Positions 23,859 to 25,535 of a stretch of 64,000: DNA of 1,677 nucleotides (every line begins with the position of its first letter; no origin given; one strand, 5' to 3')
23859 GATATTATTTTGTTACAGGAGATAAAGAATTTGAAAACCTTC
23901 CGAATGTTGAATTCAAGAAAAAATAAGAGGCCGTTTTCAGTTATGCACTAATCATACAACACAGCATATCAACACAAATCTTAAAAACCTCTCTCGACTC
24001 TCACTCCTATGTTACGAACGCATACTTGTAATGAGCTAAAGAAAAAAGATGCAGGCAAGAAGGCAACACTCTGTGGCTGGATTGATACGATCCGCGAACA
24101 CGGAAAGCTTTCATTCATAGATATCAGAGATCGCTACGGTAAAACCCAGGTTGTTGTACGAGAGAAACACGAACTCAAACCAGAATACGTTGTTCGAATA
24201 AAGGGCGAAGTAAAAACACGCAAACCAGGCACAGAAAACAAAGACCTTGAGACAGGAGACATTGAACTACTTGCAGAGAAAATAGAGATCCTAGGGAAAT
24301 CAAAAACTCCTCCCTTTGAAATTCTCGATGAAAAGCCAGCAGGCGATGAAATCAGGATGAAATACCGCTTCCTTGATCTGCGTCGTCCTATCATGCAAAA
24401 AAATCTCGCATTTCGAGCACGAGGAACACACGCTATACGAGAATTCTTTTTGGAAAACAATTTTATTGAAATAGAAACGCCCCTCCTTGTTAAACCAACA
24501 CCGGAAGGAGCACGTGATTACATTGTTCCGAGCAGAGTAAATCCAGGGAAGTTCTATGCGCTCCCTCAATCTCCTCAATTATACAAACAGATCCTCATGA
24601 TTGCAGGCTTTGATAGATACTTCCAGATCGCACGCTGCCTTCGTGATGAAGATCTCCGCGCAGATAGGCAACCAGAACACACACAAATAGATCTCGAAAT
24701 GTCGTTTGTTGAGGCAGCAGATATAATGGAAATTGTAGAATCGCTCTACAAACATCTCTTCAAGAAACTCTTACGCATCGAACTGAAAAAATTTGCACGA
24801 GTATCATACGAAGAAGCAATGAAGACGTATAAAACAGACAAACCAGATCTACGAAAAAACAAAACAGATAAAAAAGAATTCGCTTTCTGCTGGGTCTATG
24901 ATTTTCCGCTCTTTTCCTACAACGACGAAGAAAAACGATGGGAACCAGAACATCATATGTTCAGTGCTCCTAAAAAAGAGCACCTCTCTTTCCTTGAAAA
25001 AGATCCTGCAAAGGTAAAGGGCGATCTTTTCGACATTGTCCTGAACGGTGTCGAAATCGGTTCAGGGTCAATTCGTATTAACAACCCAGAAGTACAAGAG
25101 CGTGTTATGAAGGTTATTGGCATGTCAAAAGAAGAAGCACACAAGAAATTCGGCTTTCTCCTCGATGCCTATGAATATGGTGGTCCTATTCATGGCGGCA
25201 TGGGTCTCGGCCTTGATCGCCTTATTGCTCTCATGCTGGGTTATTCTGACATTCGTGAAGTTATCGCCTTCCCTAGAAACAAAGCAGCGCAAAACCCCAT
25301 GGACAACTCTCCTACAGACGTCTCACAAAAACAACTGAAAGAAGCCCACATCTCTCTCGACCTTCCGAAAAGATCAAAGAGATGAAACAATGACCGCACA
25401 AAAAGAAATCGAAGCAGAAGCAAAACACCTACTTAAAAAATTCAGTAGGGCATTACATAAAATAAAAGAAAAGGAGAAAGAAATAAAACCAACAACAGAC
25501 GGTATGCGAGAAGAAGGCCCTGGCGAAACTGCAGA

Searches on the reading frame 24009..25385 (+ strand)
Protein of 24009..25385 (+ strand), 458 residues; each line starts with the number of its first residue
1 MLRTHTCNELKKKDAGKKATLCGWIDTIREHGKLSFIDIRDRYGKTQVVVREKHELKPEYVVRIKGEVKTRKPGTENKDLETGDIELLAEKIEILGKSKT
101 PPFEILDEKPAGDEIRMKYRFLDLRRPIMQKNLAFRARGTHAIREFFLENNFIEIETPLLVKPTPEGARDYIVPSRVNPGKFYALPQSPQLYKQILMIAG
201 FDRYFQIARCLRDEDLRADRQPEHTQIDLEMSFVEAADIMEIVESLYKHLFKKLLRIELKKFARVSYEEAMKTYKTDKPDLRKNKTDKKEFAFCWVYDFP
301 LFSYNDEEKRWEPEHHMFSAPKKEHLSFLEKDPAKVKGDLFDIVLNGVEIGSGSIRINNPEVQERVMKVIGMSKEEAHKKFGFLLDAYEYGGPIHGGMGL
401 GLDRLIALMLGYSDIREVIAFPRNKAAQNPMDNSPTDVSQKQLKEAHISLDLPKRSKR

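Call 70: find_encoding_contigs(protein=window:24009-25385:+, flank=10000, max_places=6)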
Protein window:24009-25385:+ (458 aa): 3 contigs read that carry it; 2 places shown.
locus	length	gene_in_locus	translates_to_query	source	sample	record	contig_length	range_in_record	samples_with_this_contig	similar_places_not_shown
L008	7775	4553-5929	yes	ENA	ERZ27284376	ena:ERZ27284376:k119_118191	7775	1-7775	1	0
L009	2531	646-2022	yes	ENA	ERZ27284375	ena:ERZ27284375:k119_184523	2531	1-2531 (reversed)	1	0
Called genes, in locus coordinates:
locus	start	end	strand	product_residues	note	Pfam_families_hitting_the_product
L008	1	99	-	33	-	?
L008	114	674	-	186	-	PF01936:NYN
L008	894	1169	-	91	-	-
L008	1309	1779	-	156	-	-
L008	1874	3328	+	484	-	PF02934:GatB_N, PF02637:GatB_Yqey (weak)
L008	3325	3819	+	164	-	PF02643:DUF192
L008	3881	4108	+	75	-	PF04014:MazE_antitoxin (weak)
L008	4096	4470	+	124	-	PF01850:PIN (weak)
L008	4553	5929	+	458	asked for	PF01336:tRNA_anti-codon, PF00152:tRNA-synt_2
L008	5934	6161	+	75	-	-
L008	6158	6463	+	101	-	-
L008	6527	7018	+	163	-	-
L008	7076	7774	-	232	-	?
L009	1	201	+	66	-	?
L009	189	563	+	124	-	PF01850:PIN (weak)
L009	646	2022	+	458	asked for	PF01336:tRNA_anti-codon, PF00152:tRNA-synt_2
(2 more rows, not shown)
